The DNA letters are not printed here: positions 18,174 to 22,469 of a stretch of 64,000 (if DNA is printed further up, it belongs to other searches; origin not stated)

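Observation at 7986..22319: Hybrid NRPS-PKS cluster with a module order I cannot match to a characterised pathway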

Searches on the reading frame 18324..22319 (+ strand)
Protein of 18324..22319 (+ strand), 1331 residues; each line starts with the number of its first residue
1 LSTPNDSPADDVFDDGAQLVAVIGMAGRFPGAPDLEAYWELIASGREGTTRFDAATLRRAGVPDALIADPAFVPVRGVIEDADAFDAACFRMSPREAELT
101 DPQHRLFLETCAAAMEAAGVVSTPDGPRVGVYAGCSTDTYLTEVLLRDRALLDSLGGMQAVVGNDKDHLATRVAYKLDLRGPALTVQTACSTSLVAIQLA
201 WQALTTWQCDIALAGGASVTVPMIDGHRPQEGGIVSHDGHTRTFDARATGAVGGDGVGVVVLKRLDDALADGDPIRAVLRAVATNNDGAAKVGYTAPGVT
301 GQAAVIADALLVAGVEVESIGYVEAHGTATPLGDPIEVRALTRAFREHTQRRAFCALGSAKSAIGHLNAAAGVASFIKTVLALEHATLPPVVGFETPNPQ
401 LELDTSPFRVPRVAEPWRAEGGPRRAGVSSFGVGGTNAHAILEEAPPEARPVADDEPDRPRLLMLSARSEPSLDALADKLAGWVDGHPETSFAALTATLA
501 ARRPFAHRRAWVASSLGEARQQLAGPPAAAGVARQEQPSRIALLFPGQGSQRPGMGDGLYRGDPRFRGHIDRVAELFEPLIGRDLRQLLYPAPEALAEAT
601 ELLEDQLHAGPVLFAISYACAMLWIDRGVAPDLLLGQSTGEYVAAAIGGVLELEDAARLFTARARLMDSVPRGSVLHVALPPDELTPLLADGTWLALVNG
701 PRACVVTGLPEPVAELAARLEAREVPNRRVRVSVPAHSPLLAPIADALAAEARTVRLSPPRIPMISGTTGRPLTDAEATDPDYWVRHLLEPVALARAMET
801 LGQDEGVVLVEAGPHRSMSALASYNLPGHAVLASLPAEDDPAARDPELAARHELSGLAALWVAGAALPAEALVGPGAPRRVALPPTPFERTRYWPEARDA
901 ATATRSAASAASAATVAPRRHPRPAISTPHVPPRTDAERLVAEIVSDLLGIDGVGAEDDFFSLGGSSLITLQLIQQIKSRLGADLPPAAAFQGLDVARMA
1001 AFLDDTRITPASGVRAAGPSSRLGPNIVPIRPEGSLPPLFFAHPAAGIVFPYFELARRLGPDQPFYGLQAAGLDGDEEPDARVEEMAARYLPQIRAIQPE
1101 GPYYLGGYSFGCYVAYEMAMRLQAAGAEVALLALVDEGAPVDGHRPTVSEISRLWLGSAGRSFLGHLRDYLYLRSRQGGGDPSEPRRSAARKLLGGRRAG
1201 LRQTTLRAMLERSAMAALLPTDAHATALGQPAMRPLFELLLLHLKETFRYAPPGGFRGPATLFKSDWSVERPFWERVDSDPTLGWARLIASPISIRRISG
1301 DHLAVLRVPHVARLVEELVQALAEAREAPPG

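Call 4: search_protein_families(library=pfam, proteins=[window:18324-22319:+], max_evalue=0.001)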
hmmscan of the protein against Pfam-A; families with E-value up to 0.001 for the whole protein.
window:18324-22319:+ (1331 aa): 9 families
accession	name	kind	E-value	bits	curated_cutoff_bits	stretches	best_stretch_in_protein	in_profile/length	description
PF00109.32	ketoacyl-synt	-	9.7e-67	225.6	20.8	1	20-268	4-252/252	Beta-ketoacyl synthase, N-terminal domain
PF00698.26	Acyl_transf_1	-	1.2e-46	160.1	32.7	1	544-820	3-273/319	Acyl transferase domain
PF02801.28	Ketoacyl-synt_C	-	6.2e-40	136.4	20.8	1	277-394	2-118/119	Beta-ketoacyl synthase, C-terminal domain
PF00975.26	Thioesterase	-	4.1e-29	102.8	26.4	1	1038-1316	2-223/226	Thioesterase domain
PF16197.11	KAsynt_C_assoc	-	3.7e-19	69.6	33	1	397-508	1-107/111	Ketoacyl-synthetase C-terminal extension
PF22621.2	CurL-like_PKS_C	-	3.3e-12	46.6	27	1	462-523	2-64/64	CurL-like, PKS C-terminal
PF00550.31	PP-binding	-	1.2e-10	41.9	20.8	1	940-1003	2-67/67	Phosphopantetheine attachment site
PF22336.2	RhiE-like_linker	-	7.7e-06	26.2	27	1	465-524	2-61/67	RhiE-like, KS-MAT linker domain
PF00108.29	Thiolase_N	-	0.0001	22.2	26.4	1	169-217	62-112/260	Thiolase, N-terminal domain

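Call 9: search_protein_families(library=ncbifam, proteins=[window:18324-22319:+], max_evalue=0.001)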
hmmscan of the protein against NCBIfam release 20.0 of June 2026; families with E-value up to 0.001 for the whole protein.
window:18324-22319:+ (1331 aa): 28 families (the best 25 are shown)
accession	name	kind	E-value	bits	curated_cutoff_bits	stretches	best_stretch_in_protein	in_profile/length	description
NF045894.1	PKS_plus_SDR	equivalog_domain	7.5e-229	762.9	1740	1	20-914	3-896/1515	type I polyketide synthase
NF040607.1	mycolic_Pks13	equivalog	7.3e-163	544.1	2100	3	16-450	99-531/1680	polyketide synthase Pks13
NF041183.1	Pks2_ls1_myc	equivalog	7.5e-128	427.6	2400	1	20-820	4-808/2086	sulfolipid-1 biosynthesis phthioceranic/hydroxyphthioceranic acid synthase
TIGR02813.1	omega_3_PfaA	subfamily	8.5e-86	288.1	1010.1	1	169-821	185-875/2582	polyketide-type polyunsaturated fatty acid synthase PfaA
TIGR03150.1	fabF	equivalog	1e-42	146.3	493.75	1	32-442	15-406/407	beta-ketoacyl-ACP synthase II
NF005589.0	PRK07314.1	subfamily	2.3e-40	138.6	387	1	165-443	139-410/413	beta-ketoacyl-ACP synthase II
NF037940.1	PKS_MbtD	equivalog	3.7e-39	134.5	1150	1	463-899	8-442/978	mycobactin polyketide synthase MbtD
NF037941.1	PKS_NbtC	equivalog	3.7e-39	134.4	1150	1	463-819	12-377/1027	nocobactin polyketide synthase NbtC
NF058662.1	cispenta_AmcF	equivalog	3.6e-36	125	325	1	87-405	45-338/369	cispentacin biosynthesis acyltransferase subunit AmcF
NF004970.0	PRK06333.1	subfamily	4.1e-35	121.4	525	1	170-443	153-420/424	beta-ketoacyl-ACP synthase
NF053555.1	prodigi_MBC_PigJ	equivalog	6.3e-35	120.6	900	1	171-444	494-758/759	prodigiosin MBC biosynthesis protein PigJ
TIGR03131.1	malonate_mdcH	equivalog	3.1e-32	112.2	297.9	1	541-830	1-280/297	malonate decarboxylase subunit epsilon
TIGR00128.1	fabD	equivalog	1.9e-30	106.4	260.9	1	540-821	2-282/290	ACP S-malonyltransferase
NF006434.0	PRK08722.1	equivalog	6.8e-30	104.2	759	1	172-442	146-411/414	beta-ketoacyl-ACP synthase II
NF007605.2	PRK10252.1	equivalog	5.3e-29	100.4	2400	1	929-1140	967-1169/1292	enterobactin non-ribosomal peptide synthetase EntF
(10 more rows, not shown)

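Call 32: search_solved_structures(query=window:18324-22316:+, max_evalue=1e-15, show_alignments=0)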
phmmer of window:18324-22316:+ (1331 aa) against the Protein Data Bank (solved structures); distinct sequences matched with E-value up to 1e-15: 182 (the best 60 are shown).
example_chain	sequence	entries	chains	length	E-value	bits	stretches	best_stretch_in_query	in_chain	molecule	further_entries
8xju_A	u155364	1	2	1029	4.4e-221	740.4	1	20-1001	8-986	Polyketide synthase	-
8xjy_A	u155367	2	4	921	3e-204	684.6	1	20-909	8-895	Polyketide synthase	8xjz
7zma_A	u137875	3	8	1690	2e-178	599.1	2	20-525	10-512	Putative polyketide synthase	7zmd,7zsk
4wky_A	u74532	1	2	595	1.5e-156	526.7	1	20-520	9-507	Beta-ketoacyl synthase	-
4mz0_A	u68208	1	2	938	4.3e-150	505.2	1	18-895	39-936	CurL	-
4oqj_A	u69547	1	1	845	3.3e-140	472.5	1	20-579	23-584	PKS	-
9iyw_A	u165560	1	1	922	1.9e-123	416.9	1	18-896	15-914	Polyketide synthase,GfsA KSQ-AncAT chimeric protein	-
8xbl_A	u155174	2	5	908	2e-123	416.9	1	19-485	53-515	Colibactin polyketide synthase ClbC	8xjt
11sz_A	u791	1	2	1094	2.9e-120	406.4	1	19-1023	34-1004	6-deoxyerythronolide-B synthase, Erythronolide synthase EryA2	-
8in9_A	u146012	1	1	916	6.6e-120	405.2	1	18-896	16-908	Polyketide synthase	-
7uwr_A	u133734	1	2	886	1e-119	404.6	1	20-894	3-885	Narbonolide/10-deoxymethynolide synthase PikA1, modules 1 and 2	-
7vee_A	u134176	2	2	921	3.4e-118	399.5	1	18-896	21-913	Polyketide synthase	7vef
9pc6_A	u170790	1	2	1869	1.8e-117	397.1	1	18-903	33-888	6-deoxyerythronolide-B synthase,RifR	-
9pat_C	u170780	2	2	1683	2.3e-117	396.8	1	18-903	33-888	6-deoxyerythronolide-B synthase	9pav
9pat_A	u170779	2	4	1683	5.4e-117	395.6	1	18-903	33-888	6-deoxyerythronolide-B synthase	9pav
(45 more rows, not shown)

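Call 69: find_homologous_proteins(query=window:18324-22316:+, max_evalue=1e-50)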
Query window:18324-22316:+ (1331 aa): 8000 proteins with E <= 1e-50 among 8000 candidates; the best 120 are listed.
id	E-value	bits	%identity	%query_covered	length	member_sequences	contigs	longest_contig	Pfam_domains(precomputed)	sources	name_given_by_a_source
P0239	0.0e+0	2942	100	100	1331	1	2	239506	PF22336.3,PF00109.33,PF22621.3,PF00550.32,PF00975.27,PF02801.29,PF16197.12,PF00698.27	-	-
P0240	0.0e+0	2076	73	99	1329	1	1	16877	PF22336.3,PF00109.33,PF22621.3,PF00550.32,PF00975.27,PF02801.29,PF16197.12,PF00698.27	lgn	-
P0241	0.0e+0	2048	73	98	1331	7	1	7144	PF22336.3,PF00109.33,PF22621.3,PF00550.32,PF00108.30,PF00975.27,PF02801.29,PF16197.12,PF00698.27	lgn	-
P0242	0.0e+0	2046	73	97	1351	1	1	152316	PF22336.3,PF00109.33,PF22621.3,PF00550.32,PF00975.27,PF02801.29,PF16197.12,PF00698.27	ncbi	ncbi:MAG: beta-ketoacyl synthase N-terminal-like domain-containing protein [Myxococcota bacterium]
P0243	0.0e+0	2038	71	98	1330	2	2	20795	PF22336.3,PF00109.33,PF22621.3,PF00550.32,PF00975.27,PF02801.29,PF16197.12,PF00698.27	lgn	-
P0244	0.0e+0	1560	60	98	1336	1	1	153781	PF22336.3,PF00109.33,PF22621.3,PF00550.32,PF00975.27,PF02801.29,PF16197.12,PF00698.27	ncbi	ncbi:MAG: type I polyketide synthase [Myxococcota bacterium]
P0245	0.0e+0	1277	51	98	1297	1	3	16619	PF22336.3,PF00109.33,PF22621.3,PF00550.32,PF00975.27,PF02801.29,PF16197.12,PF00698.27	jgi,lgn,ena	-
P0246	0.0e+0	1250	48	47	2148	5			PF08659.17,PF22336.3,PF00109.33,PF21394.4,PF22621.3,PF00550.32,PF13561.13,PF00108.30,PF16197.12,PF00698.27,PF00106.32,PF02801.29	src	-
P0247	0.0e+0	1245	44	66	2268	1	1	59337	PF08659.17,PF22336.3,PF00109.33,PF21394.4,PF22621.3,PF00550.32,PF13561.13,PF00108.30,PF16197.12,PF00698.27,PF00106.32,PF02801.29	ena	-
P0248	0.0e+0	1235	49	98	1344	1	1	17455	PF22336.3,PF00109.33,PF22621.3,PF00550.32,PF00975.27,PF02801.29,PF16197.12,PF00698.27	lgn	-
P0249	0.0e+0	1216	47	66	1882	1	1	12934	PF08659.17,PF22336.3,PF00109.33,PF21394.4,PF22621.3,PF00550.32,PF13561.13,PF00108.30,PF16197.12,PF00698.27,PF00106.32,PF02801.29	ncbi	ncbi:MAG TPA: type I polyketide synthase, partial [Herpetosiphonaceae bacterium]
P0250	0.0e+0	1209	43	67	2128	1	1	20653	PF08659.17,PF22336.3,PF00109.33,PF21394.4,PF22621.3,PF00550.32,PF13561.13,PF00108.30,PF16197.12,PF00698.27,PF00106.32,PF02801.29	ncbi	ncbi:MAG: SDR family oxidoreductase, partial [Acidobacteriota bacterium]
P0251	0.0e+0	1203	50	99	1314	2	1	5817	PF22336.3,PF00109.33,PF22621.3,PF00550.32,PF00975.27,PF02801.29,PF16197.12,PF00698.27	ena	-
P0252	0.0e+0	1196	44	98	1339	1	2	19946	PF22336.3,PF00109.33,PF22621.3,PF00550.32,PF00975.27,PF02801.29,PF16197.12,PF00698.27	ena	-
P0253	0.0e+0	1190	44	99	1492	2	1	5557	PF22336.3,PF00109.33,PF22621.3,PF00550.32,PF00975.27,PF02801.29,PF16197.12,PF00698.27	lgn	-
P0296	0.0e+0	1029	49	66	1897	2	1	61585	PF22336.3,PF13489.13,PF00109.33,PF22621.3,PF00550.32,PF08241.19,PF16197.12,PF00698.27,PF13847.13,PF13649.13,PF00975.27,PF02801.29,PF08242.19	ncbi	-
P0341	2.5e-279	948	47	84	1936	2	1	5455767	PF00668.26,PF22336.3,PF00109.33,PF22621.3,PF00550.32,PF00501.35,PF13193.13,PF00975.27,PF02801.29,PF16197.12,PF00698.27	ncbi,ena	-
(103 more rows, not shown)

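Call 70: find_encoding_contigs(protein=P0341, flank=8000, max_places=1)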
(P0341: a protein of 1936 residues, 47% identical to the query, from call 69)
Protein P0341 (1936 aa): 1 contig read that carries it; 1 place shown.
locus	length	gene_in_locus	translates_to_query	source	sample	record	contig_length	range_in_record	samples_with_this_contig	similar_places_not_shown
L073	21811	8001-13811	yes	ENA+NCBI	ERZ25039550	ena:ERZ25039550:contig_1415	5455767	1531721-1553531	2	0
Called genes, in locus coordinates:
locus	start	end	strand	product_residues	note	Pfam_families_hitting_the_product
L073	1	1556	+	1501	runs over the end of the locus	PF00668:Condensation, PF00501:AMP-binding, PF13193:AMP-binding_C (faint), PF00668:Condensation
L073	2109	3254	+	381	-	PF00501:AMP-binding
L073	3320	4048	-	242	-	-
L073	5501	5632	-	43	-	-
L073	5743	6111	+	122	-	PF00501:AMP-binding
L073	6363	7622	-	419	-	-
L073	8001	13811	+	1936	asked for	PF00668:Condensation, PF00501:AMP-binding, PF13193:AMP-binding_C, PF00550:PP-binding, PF00109:ketoacyl-synt, PF02801:Ketoacyl-synt_C, PF16197:KAsynt_C_assoc, PF22336:RhiE-like_linker, +4 more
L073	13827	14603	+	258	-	-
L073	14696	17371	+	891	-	PF00069:Pkinase, PF07714:PK_Tyr_Ser-Thr, PF17667:Pkinase_fungal (weak), PF13424:TPR_12 (weak), PF13432:TPR_16, PF13414:TPR_11, PF13424:TPR_12, PF13432:TPR_16, +15 more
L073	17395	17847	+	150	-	-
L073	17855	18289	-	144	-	-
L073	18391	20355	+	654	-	PF00672:HAMP, PF07228:SpoIIE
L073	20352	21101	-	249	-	PF01464:SLT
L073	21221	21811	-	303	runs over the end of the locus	PF02899:Phage_int_SAM_1, PF13495:Phage_int_SAM_4 (faint), PF00589:Phage_integrase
